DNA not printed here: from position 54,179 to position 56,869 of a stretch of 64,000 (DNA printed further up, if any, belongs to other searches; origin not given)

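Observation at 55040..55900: Eight near-perfect 105-bp tandem repeats encode the coiled-coil: a built-in length-variable module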

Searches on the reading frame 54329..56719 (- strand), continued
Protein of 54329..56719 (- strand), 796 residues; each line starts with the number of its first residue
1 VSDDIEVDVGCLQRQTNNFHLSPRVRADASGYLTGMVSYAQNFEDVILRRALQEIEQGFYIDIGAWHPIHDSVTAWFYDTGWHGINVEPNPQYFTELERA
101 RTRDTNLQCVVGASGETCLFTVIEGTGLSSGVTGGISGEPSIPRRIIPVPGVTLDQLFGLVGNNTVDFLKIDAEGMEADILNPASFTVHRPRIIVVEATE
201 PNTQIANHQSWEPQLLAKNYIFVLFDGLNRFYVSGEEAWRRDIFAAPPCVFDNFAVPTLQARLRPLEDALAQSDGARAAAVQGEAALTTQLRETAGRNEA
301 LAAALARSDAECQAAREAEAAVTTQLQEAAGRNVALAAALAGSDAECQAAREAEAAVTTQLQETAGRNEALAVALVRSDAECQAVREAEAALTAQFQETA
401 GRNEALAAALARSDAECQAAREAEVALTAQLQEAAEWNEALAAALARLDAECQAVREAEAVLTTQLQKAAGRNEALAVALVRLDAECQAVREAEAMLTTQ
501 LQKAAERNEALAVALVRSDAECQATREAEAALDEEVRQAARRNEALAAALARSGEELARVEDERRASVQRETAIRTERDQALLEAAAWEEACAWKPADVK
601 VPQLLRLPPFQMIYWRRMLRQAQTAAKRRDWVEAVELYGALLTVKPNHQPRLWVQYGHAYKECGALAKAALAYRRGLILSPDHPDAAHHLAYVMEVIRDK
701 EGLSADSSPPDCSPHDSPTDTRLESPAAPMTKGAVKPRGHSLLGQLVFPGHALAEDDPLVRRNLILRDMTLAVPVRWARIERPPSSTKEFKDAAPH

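Call 47: fold_search(model_id=the predicted structure, library=pdb)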
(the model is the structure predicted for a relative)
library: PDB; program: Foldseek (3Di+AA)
matches with E <= 10: 1780; with E <= 0.001: 19
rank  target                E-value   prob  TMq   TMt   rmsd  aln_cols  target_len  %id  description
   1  6vfh_A                3.8e-04  1.00  0.10  0.64   2.7        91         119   27  De novo designed tetrahedral nanoparticle T33_dn10 (released 2020-08-12)
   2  4pca_B                4.9e-04  1.00  0.15  0.46  10.8       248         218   11  X-ray crystal structure of an O-methyltransferase from Anaplasma phagocytophilum bound to SAH and Manganese (released 2014-06-18)
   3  1na3_A                5.5e-04  1.00  0.10  0.88   1.2        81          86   26  Design of Stable alpha-Helical Arrays from an Idealized TPR Motif (released 2003-06-03)
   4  3njr_A                5.5e-04  1.00  0.13  0.47   9.6       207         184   12  Crystal structure of C-terminal domain of precorrin-6Y C5,15-methyltransferase from Rhodobacter capsulatus (released 2011-06-08)
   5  3tfw_A                5.8e-04  0.99  0.14  0.41  14.1       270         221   13  Crystal structure of a putative O-methyltransferase from Klebsiella pneumoniae (released 2011-09-28)
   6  1qz2_A                6.2e-04  1.00  0.12  0.33  12.7       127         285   19  Crystal Structure of FKBP52 C-terminal Domain complex with the C-terminal peptide MEEVD of Hsp90 (released 2004-06-22)
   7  6v8e_B                7.4e-04  1.00  0.10  0.66   2.7        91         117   26  Computationally designed C3-symmetric homotrimer from TPR repeat protein (released 2020-08-12)
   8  6g4w_q                7.8e-04  0.99  0.13  0.43  11.1       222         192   12  Cryo-EM structure of a late human pre-40S ribosomal subunit - State A (released 2018-06-06)
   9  6v8e_A                8.3e-04  1.00  0.09  0.60   0.7        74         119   28  Computationally designed C3-symmetric homotrimer from TPR repeat protein (released 2020-08-12)
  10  2wqh                  8.3e-04  1.00  0.11  0.75   4.1        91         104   24  Crystal structure of CTPR3Y3 (released 2010-04-07)
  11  6v8e_D                8.3e-04  1.00  0.10  0.65   2.7        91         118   26  Computationally designed C3-symmetric homotrimer from TPR repeat protein (released 2020-08-12)
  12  1na0_A                8.3e-04  1.00  0.10  0.65   2.7        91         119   27  Design of Stable alpha-Helical Arrays from an Idealized TPR Motif (released 2003-06-03)
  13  6vfj_B                8.3e-04  1.00  0.10  0.64   2.7        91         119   28  De novo designed icosahedral nanoparticle I53_dn5 (released 2020-08-12)
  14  5omp                  8.3e-04  1.00  0.12  0.23   8.8       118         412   13  Human FKBP5 protein (released 2017-11-08)
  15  1nkv_A                8.8e-04  0.97  0.13  0.34  13.7       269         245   11  X-RAY STRUCTURE OF YJHP FROM E.COLI NORTHEAST STRUCTURAL GENOMICS RESEARCH CONSORTIUM (NESG) TARGET ER13 (released 2003-01-28)
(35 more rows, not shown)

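Call 52: find_encoding_contigs(protein=P0009, flank=3000, max_places=4)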
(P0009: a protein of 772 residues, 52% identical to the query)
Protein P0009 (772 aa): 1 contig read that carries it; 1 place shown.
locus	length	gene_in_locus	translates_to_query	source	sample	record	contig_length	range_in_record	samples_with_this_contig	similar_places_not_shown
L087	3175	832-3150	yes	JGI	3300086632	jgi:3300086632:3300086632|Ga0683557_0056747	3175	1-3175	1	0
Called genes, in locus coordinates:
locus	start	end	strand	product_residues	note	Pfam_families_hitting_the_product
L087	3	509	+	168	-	?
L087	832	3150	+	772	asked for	PF05050:Methyltransf_21, PF00515:TPR_1 (weak), PF07719:TPR_2 (weak), PF13181:TPR_8 (weak), PF13414:TPR_11, PF13428:TPR_14, PF13432:TPR_16 (weak), PF14559:TPR_19 (weak), +2 more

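Call 53: find_encoding_contigs(protein=P0006, flank=3000, max_places=4)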
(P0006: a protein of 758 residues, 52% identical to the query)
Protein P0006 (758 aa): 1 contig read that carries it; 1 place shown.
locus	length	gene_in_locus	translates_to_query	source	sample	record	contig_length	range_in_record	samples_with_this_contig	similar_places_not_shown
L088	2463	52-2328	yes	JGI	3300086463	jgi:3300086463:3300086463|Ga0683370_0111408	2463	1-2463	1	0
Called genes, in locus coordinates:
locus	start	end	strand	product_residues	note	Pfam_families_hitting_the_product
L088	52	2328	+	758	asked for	PF05050:Methyltransf_21, PF00515:TPR_1 (weak), PF07719:TPR_2 (weak), PF13181:TPR_8 (weak), PF13428:TPR_14, PF13414:TPR_11, PF13432:TPR_16 (weak), PF14559:TPR_19 (weak), +2 more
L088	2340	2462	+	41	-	?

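Call 70: list_cluster_members(proteins=[P0001, P0002])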
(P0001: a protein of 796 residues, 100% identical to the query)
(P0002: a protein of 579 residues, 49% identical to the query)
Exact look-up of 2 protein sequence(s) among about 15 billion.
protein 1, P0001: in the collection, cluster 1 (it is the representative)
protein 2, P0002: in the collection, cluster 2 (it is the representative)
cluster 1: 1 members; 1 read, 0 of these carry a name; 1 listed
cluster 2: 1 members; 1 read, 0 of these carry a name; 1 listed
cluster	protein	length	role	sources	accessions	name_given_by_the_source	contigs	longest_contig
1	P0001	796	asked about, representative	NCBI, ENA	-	-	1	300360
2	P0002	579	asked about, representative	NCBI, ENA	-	-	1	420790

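Call 72: search_dna_similar(query=window:54329-56719:-, collection=plasmids, mode=protein, max_rows=12)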
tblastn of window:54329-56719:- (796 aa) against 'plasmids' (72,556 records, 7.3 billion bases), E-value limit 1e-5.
Records with a match: 27; places in all: 29; records where one place covers at least 80% of the query: 0.
Best place of each record, by identity: <60% 27.
By first word of the organism name: Rhizobium 7; Sphingobium 3; Azospirillum 2; Mesorhizobium 2; Acidisoma 1; Rhodovastum 1; Pseudomonas 1; Jannaschia 1; Methylosinus 1; Phyllobacterium 1; and 7 more.
By predicted mobility (MOB-suite, as given by PLSDB): non-mobilizable 22; mobilizable 4; conjugative 1.
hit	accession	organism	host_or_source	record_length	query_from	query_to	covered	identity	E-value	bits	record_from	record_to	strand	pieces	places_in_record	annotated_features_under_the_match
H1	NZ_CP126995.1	Acidisoma sp. PAMC 29798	cell culture,lichen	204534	36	254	28%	48.7%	3e-47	190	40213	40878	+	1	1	FkbM family methyltransferase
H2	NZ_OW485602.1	Rhodovastum atsumiense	-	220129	33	260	29%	43.7%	7e-48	192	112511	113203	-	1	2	FkbM family methyltransferase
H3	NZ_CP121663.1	Rhizobium sp. CB3090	Gliricidia sp.,cell culture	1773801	36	256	28%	44.8%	2e-44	181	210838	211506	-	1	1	record has no annotation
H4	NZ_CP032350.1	Azospirillum brasilense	soil sample,Agricultural field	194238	36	254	28%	44.1%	2e-41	172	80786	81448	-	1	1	FkbM family methyltransferase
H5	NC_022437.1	Pseudomonas fluorescens R124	orthoquartzite cave surface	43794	36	256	28%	43.6%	1e-38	163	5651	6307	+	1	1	FkbM family methyltransferase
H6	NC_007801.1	Jannaschia sp. CCS1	-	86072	29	254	28%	42.2%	4e-41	171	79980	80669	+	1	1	FkbM family methyltransferase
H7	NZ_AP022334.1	Methylosinus sp. C49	-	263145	36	254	28%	42.7%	1e-42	176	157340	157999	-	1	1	FkbM family methyltransferase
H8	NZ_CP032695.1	Rhizobium jaguaris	Calliandra grandiflora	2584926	36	274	30%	39.0%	4e-42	174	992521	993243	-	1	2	none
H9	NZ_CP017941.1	Phyllobacterium zundukense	Oxytropis triphylla,cell culture,root ...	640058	36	262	29%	40.3%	2e-41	172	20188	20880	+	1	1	FkbM family methyltransferase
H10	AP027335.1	Sphingobium sp. TomTYG71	-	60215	24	266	31%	37.6%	5e-39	164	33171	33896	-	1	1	hypothetical protein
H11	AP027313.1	Sphingobium sp. TomMM7A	-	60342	24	266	31%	37.6%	5e-39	164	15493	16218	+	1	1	hypothetical protein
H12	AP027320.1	Sphingobium sp. TomTYG42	-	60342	24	266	31%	37.6%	5e-39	164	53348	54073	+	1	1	hypothetical protein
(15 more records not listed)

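Call 73: get_annotated_region(hit=H4, flank=12000)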
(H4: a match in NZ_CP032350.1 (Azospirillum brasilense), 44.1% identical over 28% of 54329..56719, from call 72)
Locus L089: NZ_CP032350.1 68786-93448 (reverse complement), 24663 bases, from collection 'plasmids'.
description: Azospirillum brasilense strain MTCC4039 plasmid p5, complete sequence
organism: Azospirillum brasilense (NCBI taxid 192)
taxonomy: Bacteria; Pseudomonadota; Alphaproteobacteria; Rhodospirillales; Azospirillaceae; Azospirillum; Azospirillum brasilense
host: -; source: soil sample,Agricultural field; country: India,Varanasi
typing (MOB-suite, as given by PLSDB): non-mobilizable; replicon rep_cluster_771
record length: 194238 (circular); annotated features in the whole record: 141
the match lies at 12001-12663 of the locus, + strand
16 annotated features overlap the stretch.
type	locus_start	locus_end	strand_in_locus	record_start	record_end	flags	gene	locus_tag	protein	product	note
CDS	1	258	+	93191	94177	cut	rfaD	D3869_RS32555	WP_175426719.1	ADP-glyceromanno-heptose 6-epimerase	GO:0005975 - carbohydrate metabolic process [Evidence IEA]; GO:0009244 - lipopolysaccharide core region biosynthetic ...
CDS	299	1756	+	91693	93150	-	hldE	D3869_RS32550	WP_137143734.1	bifunctional D-glycero-beta-D-manno-heptose-7-phosphate kinase/D-glycero-beta-D-manno-heptose 1-phosphate adenylyltransferase HldE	GO:0009058 - biosynthetic process [Evidence IEA]; GO:0005975 - carbohydrate metabolic process [Evidence IEA]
CDS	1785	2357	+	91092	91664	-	-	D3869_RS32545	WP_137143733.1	SIS domain-containing protein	GO:1901135 - carbohydrate derivative metabolic process [Evidence IEA]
CDS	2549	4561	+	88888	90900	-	-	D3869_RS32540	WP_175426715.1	HAD-IIIC family phosphatase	-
CDS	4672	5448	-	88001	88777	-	-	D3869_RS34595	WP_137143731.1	CatB-related O-acetyltransferase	GO:0046677 - response to antibiotic [Evidence IEA]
CDS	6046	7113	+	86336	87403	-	-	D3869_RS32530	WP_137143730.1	glycosyltransferase family 4 protein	-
CDS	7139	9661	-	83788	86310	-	-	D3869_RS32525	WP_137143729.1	glycosyltransferase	-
CDS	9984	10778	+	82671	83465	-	-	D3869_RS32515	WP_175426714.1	ABC transporter permease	-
CDS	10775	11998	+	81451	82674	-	-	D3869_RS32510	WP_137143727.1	ABC transporter ATP-binding protein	-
CDS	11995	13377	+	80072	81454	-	-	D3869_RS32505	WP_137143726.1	FkbM family methyltransferase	-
CDS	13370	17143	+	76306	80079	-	-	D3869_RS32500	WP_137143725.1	glycosyltransferase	-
CDS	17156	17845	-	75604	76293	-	-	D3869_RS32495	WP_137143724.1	hypothetical protein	-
CDS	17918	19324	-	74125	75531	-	-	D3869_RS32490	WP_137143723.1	phosphoglucomutase/phosphomannomutase PgmG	-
CDS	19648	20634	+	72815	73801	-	-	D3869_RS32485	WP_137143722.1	GDP-mannose 4,6-dehydratase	-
CDS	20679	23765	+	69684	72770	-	-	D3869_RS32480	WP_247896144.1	glycosyltransferase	-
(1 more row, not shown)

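Call 74: get_annotated_region(hit=H1, flank=12000)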
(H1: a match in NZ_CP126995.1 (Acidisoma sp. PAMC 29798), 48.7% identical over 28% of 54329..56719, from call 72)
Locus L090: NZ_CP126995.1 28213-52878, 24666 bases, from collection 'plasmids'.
description: Acidisoma sp. PAMC 29798 plasmid unnamed1, complete sequence
organism: Acidisoma sp. PAMC 29798 (NCBI taxid 3040935)
taxonomy: Bacteria; Pseudomonadota; Alphaproteobacteria; Rhodospirillales; Acetobacteraceae; Acidisoma; Acidisoma sp. PAMC 29798
host: -; source: cell culture,lichen; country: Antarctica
typing (MOB-suite, as given by PLSDB): non-mobilizable
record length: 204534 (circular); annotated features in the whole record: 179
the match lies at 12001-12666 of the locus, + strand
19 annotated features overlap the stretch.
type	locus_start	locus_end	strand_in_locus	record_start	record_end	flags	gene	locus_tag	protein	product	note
CDS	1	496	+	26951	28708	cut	-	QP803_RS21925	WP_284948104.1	GspE/PulE family protein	GO:0009306 - protein secretion [Evidence IEA]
CDS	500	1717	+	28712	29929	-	-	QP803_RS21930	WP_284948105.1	type II secretion system F family protein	-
CDS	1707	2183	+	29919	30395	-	-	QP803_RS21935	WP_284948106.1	GspH/FimT family pseudopilin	GO:0015628 - protein secretion by the type II secretion system [Evidence IEA]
CDS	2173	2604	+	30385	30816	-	-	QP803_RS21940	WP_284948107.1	type II secretion system protein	-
CDS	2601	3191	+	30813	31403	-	-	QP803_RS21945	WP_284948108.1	prepilin-type N-terminal cleavage/methylation domain-containing protein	-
CDS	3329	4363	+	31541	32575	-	-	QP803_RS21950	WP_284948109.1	PilN domain-containing protein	-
CDS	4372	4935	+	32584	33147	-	gspM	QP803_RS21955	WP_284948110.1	type II secretion system protein GspM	-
CDS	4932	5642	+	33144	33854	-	-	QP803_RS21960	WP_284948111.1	hypothetical protein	-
CDS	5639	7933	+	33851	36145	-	gspD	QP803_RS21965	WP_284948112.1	type II secretion system secretin GspD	GO:0015628 - protein secretion by the type II secretion system [Evidence IEA]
CDS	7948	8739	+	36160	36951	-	-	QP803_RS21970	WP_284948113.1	type II secretion system protein GspK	-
CDS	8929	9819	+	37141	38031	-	-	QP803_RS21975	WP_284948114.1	ferritin-like domain-containing protein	-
CDS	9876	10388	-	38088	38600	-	gspG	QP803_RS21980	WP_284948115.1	type II secretion system major pseudopilin GspG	GO:0015628 - protein secretion by the type II secretion system [Evidence IEA]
CDS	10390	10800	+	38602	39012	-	-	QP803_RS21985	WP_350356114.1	lytic transglycosylase domain-containing protein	-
CDS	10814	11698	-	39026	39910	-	-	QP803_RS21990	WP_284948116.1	FkbM family methyltransferase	-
CDS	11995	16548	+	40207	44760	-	-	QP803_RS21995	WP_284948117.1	FkbM family methyltransferase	-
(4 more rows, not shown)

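Call 81: search_protein_families(library=pfam, proteins=[L089:9984-10778:+, L089:10775-11998:+, L089:11995-13377:+, L089:13370-17143:+], max_evalue=0.001)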
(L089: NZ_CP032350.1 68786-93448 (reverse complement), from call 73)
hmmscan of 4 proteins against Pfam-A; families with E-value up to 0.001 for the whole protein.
L089:9984-10778:+ (264 aa): 1 family
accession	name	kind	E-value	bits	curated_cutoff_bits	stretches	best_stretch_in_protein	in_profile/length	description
PF01061.29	ABC2_membrane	-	1e-19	71.4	26.9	1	26-223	13-209/211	ABC-2 type transporter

L089:10775-11998:+ (407 aa): 2 families
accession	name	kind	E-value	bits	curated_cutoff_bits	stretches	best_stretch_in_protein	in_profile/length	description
PF14524.12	Wzt_C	-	9.9e-38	129.8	30.4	1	261-398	4-143/143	Wzt C-terminal domain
PF00005.33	ABC_tran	-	1.1e-22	81.5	25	1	41-173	1-136/137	ABC transporter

L089:11995-13377:+ (460 aa): 1 family
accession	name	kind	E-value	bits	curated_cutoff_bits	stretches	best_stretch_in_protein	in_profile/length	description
PF05050.19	Methyltransf_21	-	3.3e-27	96.1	22.7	1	29-189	1-171/173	Methyltransferase FkbM domain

L089:13370-17143:+ (1257 aa): 5 families
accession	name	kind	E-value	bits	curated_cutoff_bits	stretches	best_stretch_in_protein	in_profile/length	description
PF00534.26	Glycos_transf_1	-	5.1e-68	228.4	26.4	3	226-386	9-169/172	Glycosyl transferases group 1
PF13692.12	Glyco_trans_1_4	-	1e-49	168.9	27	3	234-374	4-141/142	Glycosyl transferases group 1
PF13524.12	Glyco_trans_1_2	-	2.3e-19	70.2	25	2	702-820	27-142/144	Glycosyl transferase-like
PF20706.3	GT4-conflict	-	1.5e-18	67.4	26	2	1071-1187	190-312/385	Family 4 Glycosyltransferase in conflict systems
PF13439.12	Glyco_transf_4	-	4.1e-17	63.2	28.5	1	95-205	66-166/170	Glycosyltransferase Family 4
